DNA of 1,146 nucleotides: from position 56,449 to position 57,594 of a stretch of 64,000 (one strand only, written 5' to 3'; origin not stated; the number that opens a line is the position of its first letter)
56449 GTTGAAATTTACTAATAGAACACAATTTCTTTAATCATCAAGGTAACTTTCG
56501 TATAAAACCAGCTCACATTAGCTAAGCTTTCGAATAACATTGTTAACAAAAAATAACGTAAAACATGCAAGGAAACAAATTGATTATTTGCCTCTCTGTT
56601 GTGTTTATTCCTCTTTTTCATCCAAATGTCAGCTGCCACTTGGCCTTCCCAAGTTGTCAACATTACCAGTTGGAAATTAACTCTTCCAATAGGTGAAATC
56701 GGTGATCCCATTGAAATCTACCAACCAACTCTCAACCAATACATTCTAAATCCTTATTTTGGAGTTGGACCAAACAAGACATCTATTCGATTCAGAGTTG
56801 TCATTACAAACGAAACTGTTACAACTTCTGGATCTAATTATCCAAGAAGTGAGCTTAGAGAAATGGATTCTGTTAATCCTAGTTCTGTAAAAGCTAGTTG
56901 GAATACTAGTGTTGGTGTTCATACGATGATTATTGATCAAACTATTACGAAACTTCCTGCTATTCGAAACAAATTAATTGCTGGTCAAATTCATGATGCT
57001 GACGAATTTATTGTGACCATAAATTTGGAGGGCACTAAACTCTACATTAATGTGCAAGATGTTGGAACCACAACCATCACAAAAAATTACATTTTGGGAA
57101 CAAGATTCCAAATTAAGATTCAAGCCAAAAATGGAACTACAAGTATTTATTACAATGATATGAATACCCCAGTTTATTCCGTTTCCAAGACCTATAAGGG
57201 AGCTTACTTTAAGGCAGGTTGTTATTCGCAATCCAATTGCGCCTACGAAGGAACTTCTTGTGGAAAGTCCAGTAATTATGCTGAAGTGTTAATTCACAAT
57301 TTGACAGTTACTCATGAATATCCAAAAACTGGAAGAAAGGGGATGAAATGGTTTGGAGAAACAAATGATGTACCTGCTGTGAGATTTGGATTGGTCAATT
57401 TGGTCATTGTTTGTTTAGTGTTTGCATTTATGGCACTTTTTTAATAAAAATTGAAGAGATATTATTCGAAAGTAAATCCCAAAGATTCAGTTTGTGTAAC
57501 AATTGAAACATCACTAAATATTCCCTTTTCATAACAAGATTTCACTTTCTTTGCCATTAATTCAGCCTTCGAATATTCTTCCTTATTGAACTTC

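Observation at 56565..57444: PL7 alginate-lyase-like gene in an amoebozoan genome: candidate horizontal acquisition, with a -1 frame signal peptide upstream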

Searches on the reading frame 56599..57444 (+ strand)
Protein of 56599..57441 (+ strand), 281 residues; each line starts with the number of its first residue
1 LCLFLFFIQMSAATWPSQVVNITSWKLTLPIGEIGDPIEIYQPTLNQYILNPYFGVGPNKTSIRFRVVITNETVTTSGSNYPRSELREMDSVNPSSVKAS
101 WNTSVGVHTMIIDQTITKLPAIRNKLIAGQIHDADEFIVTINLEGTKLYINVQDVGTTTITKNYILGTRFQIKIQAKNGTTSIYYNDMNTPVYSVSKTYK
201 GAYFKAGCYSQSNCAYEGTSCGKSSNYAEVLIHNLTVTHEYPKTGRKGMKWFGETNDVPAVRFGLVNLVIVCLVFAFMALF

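Call 3: search_protein_families(library=pfam, proteins=[window:56599-57441:+], max_evalue=0.01)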
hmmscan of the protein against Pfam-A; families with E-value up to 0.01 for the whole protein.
window:56599-57441:+ (281 aa): 1 family
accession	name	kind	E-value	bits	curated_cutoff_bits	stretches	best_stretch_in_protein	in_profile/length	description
PF08787.18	Alginate_lyase2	-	1.2e-33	117.3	29.7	1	20-239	1-225/225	Alginate lyase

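Call 5: find_homologous_proteins(query=window:56626-57441:+)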
Query window:56626-57441:+ (272 aa): 1921 proteins with E <= 0.001 among 2192 candidates; the best 120 are listed.
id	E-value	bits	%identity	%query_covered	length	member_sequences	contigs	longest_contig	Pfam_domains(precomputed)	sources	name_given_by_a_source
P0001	3.7e-178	608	99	100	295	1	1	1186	PF08787.19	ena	-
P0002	9.4e-116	404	65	99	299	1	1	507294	PF08787.19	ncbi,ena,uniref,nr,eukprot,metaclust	ncbi:predicted protein [Naegleria gruberi]|uniref:Predicted protein n=1 Tax=Naegleria gruberi TaxID=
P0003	3.5e-92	327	65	83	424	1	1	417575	PF08787.19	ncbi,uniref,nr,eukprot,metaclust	ncbi:predicted protein [Naegleria gruberi]|uniref:Predicted protein n=1 Tax=Naegleria gruberi TaxID=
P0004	3.5e-69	251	55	81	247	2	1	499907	PF08787.19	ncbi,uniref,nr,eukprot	ncbi:predicted protein [Naegleria gruberi]|uniref:Predicted protein n=1 Tax=Naegleria gruberi TaxID=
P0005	3.7e-67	245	49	85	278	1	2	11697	PF08787.19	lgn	-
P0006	9.4e-67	243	49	85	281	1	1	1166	PF08787.19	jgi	-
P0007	4.2e-66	241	52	83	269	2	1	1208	PF08787.19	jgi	jgi:hypothetical protein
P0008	5.6e-66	241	52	83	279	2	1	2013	PF08787.19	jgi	jgi:hypothetical protein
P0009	9.0e-66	240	51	83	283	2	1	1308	PF08787.19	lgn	-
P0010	1.2e-65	240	50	85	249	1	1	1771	PF08787.19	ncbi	-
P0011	2.1e-65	239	51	83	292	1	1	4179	PF08787.19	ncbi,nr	ncbi:MAG: polysaccharide lyase family 7 protein [Candidatus Levybacteria bacterium]|nr:polysaccharid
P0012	3.1e-65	238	49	85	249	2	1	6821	PF08787.19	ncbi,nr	ncbi:MAG: polysaccharide lyase family 7 protein [Candidatus Levybacteria bacterium]|nr:polysaccharid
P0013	3.3e-65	238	50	83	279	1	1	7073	PF08787.19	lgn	-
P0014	4.0e-65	238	50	84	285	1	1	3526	PF08787.19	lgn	-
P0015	8.0e-65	237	49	83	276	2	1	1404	PF08787.19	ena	-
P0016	8.1e-65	237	50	83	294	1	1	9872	PF08787.19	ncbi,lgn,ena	-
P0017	1.2e-64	236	48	85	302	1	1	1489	PF08787.19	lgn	-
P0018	1.7e-64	236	50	85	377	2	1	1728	PF08787.19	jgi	jgi:hypothetical protein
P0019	1.8e-64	236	49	84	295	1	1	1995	PF08787.19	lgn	-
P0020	2.7e-64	235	50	83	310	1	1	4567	PF08787.19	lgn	-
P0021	4.8e-64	234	48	85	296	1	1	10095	PF08787.19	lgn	-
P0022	5.7e-64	234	51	85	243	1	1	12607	PF08787.19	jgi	jgi:hypothetical protein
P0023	1.2e-63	233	48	83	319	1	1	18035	PF08787.19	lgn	-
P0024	1.7e-63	233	48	84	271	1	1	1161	PF08787.19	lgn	-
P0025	4.8e-63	231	49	84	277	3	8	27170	PF08787.19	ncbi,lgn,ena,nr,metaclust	ncbi:hypothetical protein A3C98_01325 [Candidatus Roizmanbacteria bacterium RIFCSPHIGHO2_02_FULL_37_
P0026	6.2e-63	231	49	83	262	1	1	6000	PF08787.19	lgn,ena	-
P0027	1.0e-62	230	48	84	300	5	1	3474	PF08787.19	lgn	-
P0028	1.3e-62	230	50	83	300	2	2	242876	PF08787.19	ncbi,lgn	-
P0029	2.4e-62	229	50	84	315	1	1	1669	PF08787.19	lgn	-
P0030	2.5e-62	229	46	83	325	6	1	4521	PF08787.19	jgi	-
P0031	5.2e-62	228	48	84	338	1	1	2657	PF08787.19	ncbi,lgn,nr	ncbi:polysaccharide lyase family 7 protein [Candidatus Roizmanbacteria bacterium]|nr:polysaccharide 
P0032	1.5e-61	226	47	84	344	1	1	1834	PF08787.19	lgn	-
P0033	1.9e-61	226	47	85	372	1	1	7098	PF08787.19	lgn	-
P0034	2.1e-61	226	46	85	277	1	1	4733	PF08787.19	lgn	-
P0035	2.2e-61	226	48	84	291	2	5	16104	PF08787.19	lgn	-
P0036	2.8e-61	225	48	83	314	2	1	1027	PF08787.19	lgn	-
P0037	3.7e-61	225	50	82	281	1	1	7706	PF08787.19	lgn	-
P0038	4.4e-61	225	45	85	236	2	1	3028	PF08787.19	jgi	-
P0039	4.4e-61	225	47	82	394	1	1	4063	PF08787.19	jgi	-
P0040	4.6e-61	225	47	84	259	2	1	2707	PF08787.19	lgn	-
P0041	4.9e-61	225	48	84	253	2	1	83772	PF08787.19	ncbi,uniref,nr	ncbi:alginate lyase [Candidatus Gottesmanbacteria bacterium RIFCSPHIGHO2_02_FULL_39_11]|uniref:Algin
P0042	6.4e-61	224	46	83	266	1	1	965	PF08787.19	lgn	-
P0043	6.6e-61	224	48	83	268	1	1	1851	PF08787.19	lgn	-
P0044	6.6e-61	224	49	85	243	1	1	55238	PF08787.19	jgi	jgi:hypothetical protein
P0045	6.9e-61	224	49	83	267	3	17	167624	PF08787.19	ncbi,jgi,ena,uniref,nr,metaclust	ncbi:hypothetical protein A2617_03365 [Candidatus Daviesbacteria bacterium RIFOXYD1_FULL_41_10]|unir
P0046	7.0e-61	224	47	82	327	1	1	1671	PF08787.19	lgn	-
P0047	7.3e-61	224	46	85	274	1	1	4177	PF08787.19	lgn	-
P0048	8.5e-61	224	47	83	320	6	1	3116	PF08787.19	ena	-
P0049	1.4e-60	223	48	83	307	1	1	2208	PF08787.19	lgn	-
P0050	1.6e-60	223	47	84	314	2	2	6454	PF08787.19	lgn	-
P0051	1.6e-60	223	49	83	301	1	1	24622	PF08787.19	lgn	-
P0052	1.8e-60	223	48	83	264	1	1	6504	PF08787.19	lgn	-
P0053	1.9e-60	223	48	82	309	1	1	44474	PF08787.19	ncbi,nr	ncbi:MAG: polysaccharide lyase family 7 protein [bacterium]|nr:polysaccharide lyase family 7 protein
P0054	1.9e-60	223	49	84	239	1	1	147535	PF08787.19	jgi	jgi:hypothetical protein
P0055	2.2e-60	222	49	83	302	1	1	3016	PF08787.19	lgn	-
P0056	2.7e-60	222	49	85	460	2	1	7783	PF08787.19,PF24517.3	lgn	-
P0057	3.8e-60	222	46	85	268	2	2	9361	PF08787.19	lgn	-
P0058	4.1e-60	222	48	82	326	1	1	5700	PF08787.19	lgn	-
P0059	4.4e-60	221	46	85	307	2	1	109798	PF08787.19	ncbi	-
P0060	4.6e-60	221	46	85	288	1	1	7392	PF08787.19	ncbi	-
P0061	5.6e-60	221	48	84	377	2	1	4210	PF08787.19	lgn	-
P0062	6.2e-60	221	47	82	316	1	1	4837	PF08787.19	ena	-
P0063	6.6e-60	221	47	83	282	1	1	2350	PF08787.19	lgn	-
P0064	7.4e-60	221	48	83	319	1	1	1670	PF08787.19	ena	-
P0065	8.6e-60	220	45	85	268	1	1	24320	PF08787.19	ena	-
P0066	1.0e-59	220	47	85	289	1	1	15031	PF08787.19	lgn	-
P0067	1.6e-59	220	48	83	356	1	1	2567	PF08787.19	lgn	-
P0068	1.8e-59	219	48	83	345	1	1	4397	PF08787.19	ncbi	-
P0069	2.2e-59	219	47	81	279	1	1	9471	PF08787.19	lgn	-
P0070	2.5e-59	219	47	85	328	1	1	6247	PF08787.19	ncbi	-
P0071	2.9e-59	219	47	81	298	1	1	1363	PF08787.19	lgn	-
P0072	3.5e-59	218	47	83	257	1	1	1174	PF08787.19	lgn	-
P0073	4.1e-59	218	46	82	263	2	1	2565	PF08787.19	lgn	-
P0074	4.8e-59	218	48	84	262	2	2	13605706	PF08787.19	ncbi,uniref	ncbi:polysaccharide lyase family 7 protein [Pendulispora rubella]|uniref:Polysaccharide lyase family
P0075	6.6e-59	218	47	84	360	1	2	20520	PF08787.19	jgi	jgi:hypothetical protein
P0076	9.2e-59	217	48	84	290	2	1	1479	PF08787.19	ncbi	-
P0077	9.7e-59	217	46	85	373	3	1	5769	PF08787.19,PF01476.27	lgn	-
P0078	1.0e-58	217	48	83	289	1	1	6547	PF08787.19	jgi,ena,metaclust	metaclust:\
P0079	1.1e-58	217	48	83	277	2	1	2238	PF08787.19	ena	-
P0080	1.2e-58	217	46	83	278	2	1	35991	PF08787.19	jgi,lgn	-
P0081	1.3e-58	217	47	83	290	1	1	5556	PF08787.19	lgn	-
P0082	1.6e-58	216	47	84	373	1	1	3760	PF00404.25,PF08787.19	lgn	-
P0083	1.9e-58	216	45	83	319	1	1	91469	PF08787.19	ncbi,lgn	-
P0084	3.6e-58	215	48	84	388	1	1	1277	PF08787.19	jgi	jgi:hypothetical protein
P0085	3.7e-58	215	46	82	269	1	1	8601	PF08787.19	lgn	-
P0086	4.0e-58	215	46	83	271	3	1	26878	PF08787.19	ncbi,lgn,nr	ncbi:MAG: polysaccharide lyase family 7 protein [bacterium]|nr:polysaccharide lyase family 7 protein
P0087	4.5e-58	215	46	83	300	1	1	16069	PF08787.19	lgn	-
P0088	5.5e-58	215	44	85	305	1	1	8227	PF08787.19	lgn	-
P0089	6.1e-58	214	48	83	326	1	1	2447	PF08787.19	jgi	jgi:hypothetical protein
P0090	6.3e-58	214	46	83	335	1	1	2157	PF08787.19,PF01476.27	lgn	-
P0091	6.4e-58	214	46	83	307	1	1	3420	PF08787.19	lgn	-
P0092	6.9e-58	214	47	85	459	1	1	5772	PF00404.25,PF08787.19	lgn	-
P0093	8.3e-58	214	46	84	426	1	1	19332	PF08787.19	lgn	-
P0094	1.1e-57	214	43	85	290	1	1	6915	PF08787.19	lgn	-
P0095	1.1e-57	214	44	85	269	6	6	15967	PF08787.19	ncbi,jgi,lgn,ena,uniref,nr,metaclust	ncbi:MAG: Alginate lyase 2 [Candidatus Shapirobacteria bacterium GW2011_GWE1_38_10]|uniref:Alginate 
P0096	1.7e-57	213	45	84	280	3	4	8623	PF08787.19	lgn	-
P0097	1.8e-57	213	48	82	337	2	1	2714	PF08787.19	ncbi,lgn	-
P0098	2.2e-57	213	45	82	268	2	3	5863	PF08787.19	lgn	-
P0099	2.8e-57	212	47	84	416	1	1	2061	PF08787.19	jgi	jgi:hypothetical protein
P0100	3.1e-57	212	45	84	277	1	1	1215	PF08787.19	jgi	jgi:hypothetical protein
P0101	4.1e-57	212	47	85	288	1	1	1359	PF08787.19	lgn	-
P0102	4.4e-57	212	46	82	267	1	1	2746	PF08787.19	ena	-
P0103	4.5e-57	212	45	83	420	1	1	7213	PF08787.19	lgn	-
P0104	5.1e-57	211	48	85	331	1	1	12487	PF00404.25,PF08787.19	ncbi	-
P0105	5.3e-57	211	47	83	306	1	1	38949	PF08787.19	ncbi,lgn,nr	ncbi:MAG: polysaccharide lyase family 7 protein [Candidatus Moranbacteria bacterium]|nr:polysacchari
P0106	5.4e-57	211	46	85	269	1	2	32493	PF08787.19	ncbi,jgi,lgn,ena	-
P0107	5.5e-57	211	47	83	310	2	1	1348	PF08787.19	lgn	-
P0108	6.5e-57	211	45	82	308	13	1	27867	PF08787.19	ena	-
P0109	7.3e-57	211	46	84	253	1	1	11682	PF08787.19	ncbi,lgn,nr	ncbi:polysaccharide lyase family 7 protein [Candidatus Roizmanbacteria bacterium]|nr:polysaccharide 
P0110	7.6e-57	211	45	83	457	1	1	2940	PF08787.19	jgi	jgi:hypothetical protein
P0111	7.9e-57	211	44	83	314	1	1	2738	PF08787.19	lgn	-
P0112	8.3e-57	211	46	83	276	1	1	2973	PF08787.19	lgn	-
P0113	9.6e-57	210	48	83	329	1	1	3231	PF08787.19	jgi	jgi:hypothetical protein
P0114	1.1e-56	210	45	83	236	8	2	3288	PF08787.19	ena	-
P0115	1.2e-56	210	45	83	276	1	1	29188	PF08787.19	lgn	-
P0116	1.4e-56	210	46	83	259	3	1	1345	PF08787.19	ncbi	-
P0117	1.6e-56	210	46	85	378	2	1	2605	PF00404.25,PF08787.19,PF13620.13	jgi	jgi:hypothetical protein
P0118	1.6e-56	210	47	85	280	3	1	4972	PF08787.19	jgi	jgi:hypothetical protein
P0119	2.1e-56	209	46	83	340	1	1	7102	PF08787.19,PF01476.27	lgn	-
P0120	2.4e-56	209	45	82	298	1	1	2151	PF08787.19,PF01476.27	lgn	-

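Call 7: find_encoding_contigs(protein=P0001, flank=5000)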
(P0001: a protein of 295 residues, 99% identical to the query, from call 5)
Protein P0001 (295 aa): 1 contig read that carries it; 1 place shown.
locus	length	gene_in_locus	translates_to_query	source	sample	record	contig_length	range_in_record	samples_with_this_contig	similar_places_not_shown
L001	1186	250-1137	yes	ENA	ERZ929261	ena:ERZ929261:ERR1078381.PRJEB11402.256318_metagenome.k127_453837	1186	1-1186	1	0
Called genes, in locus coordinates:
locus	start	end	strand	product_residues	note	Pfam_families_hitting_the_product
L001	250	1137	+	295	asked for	PF08787:Alginate_lyase2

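Call 8: find_encoding_contigs(protein=P0002, flank=10000, max_places=3)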
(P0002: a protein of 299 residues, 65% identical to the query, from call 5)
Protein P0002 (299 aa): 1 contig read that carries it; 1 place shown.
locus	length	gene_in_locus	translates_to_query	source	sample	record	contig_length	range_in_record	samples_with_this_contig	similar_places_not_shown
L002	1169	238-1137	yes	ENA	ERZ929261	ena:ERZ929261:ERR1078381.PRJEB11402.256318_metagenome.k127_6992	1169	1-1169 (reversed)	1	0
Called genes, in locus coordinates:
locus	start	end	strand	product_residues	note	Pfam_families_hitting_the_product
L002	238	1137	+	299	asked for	PF08787:Alginate_lyase2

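Call 19: search_solved_structures(query=window:56626-57441:+, show_alignments=2, max_evalue=0.00001)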
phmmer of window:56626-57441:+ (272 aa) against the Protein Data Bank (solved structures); distinct sequences matched with E-value up to 0.00001: 8.
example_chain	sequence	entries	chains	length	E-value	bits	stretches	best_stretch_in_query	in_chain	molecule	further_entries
1uai_A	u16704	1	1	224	2.4e-51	177.9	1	5-230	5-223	polyguluronate lyase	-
5zqi_A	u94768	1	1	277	1.7e-48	168.6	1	3-231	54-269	Alginate lyase AlgAT5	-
5xnr_A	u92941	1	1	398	5.9e-23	84.9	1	7-232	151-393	AlyQ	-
2cws_A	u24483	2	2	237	6.2e-12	48.8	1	5-216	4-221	alginate lyase A1-II' | Alginate lyase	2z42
2za9_A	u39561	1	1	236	1.9e-11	47.2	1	6-216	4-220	Alginate lyase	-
2zab_A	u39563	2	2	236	2.5e-11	46.8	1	6-216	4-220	Alginate lyase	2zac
2zaa_A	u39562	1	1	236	1.6e-10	44.1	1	6-216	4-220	Alginate lyase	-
1vav_A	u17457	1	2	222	7.1e-06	28.9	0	13-207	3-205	Alginate lyase PA1167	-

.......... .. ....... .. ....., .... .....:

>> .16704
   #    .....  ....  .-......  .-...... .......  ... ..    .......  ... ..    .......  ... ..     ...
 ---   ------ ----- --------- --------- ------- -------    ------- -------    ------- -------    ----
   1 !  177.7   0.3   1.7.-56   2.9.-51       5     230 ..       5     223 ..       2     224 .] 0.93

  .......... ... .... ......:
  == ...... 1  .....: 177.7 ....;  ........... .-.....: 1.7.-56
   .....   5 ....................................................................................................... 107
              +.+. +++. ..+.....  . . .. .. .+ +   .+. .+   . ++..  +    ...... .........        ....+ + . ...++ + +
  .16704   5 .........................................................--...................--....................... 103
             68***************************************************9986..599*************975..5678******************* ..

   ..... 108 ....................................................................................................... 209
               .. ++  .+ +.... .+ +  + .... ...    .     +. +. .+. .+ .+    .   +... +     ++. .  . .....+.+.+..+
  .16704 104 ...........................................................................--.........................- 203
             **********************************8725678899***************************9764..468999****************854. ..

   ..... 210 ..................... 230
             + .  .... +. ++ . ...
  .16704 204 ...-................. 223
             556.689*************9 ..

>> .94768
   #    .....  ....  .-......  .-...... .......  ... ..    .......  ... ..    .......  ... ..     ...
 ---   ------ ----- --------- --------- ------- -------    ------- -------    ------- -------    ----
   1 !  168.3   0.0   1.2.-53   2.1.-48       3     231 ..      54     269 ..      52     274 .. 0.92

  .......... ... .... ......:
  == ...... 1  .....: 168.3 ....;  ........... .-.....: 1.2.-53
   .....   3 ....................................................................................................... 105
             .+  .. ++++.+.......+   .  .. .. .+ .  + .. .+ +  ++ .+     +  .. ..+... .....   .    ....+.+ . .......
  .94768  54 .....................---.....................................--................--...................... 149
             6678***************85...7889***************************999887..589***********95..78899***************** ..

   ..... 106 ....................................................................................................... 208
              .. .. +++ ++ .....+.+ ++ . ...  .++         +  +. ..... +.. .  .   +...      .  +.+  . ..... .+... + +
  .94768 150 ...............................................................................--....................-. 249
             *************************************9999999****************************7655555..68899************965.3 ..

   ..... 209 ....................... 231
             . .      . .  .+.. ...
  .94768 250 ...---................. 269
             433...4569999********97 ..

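Call 28: find_encoding_contigs(protein=P0005, flank=6000, max_places=2)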
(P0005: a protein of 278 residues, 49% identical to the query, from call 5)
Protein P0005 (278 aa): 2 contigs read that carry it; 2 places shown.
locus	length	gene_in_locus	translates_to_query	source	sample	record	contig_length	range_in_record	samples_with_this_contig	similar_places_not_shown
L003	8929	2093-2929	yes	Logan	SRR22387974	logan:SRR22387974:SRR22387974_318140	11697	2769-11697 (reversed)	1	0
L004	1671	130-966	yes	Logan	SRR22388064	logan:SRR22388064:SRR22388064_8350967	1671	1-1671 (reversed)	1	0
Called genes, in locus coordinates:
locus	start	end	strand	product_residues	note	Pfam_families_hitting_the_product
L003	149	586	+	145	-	-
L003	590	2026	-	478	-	-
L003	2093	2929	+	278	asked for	PF08787:Alginate_lyase2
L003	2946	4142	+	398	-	PF00704:Glyco_hydro_18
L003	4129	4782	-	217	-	-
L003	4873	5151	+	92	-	-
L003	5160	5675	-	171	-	-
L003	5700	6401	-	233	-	-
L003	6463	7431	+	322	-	PF00768:Peptidase_S11, PF13354:Beta-lactamase2 (weak)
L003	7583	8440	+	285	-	-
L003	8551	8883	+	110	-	-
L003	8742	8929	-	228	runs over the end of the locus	-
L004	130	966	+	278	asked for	PF08787:Alginate_lyase2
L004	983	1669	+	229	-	?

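Call 29: find_encoding_contigs(protein=P0022, flank=6000, max_places=2)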
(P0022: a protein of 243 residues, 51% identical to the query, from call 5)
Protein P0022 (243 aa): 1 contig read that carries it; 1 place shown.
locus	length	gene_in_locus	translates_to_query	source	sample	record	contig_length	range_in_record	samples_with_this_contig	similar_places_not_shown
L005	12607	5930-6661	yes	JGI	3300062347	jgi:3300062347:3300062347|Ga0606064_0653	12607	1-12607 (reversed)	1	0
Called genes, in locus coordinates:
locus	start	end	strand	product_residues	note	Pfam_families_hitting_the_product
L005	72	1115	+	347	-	PF25210:Kelch_FKB95 (faint), PF13415:Beta-prop_FBX42, PF24681:Kelch_KLHDC2_KLHL20_DRC7, PF01344:Kelch_1 (faint), PF24981:Beta-prop_ATRN-LZTR1 (weak)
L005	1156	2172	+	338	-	PF13415:Beta-prop_FBX42, PF13854:Kelch_HCF, PF24681:Kelch_KLHDC2_KLHL20_DRC7, PF13964:Beta-prop_Calicin (weak), PF24981:Beta-prop_ATRN-LZTR1, PF01344:Kelch_1 (weak), PF13415:Beta-prop_FBX42, PF24981:Beta-prop_ATRN-LZTR1, +2 more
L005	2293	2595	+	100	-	-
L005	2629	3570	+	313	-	-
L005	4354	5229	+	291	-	PF00076:RRM_1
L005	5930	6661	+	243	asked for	PF08787:Alginate_lyase2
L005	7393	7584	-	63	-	-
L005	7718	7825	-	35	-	-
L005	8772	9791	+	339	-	PF01370:Epimerase, PF05368:NmrA (faint), PF07993:NAD_binding_4 (faint), PF08338:DUF1731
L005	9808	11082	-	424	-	PF03006:HlyIII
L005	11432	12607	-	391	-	PF01551:Peptidase_M23 (weak)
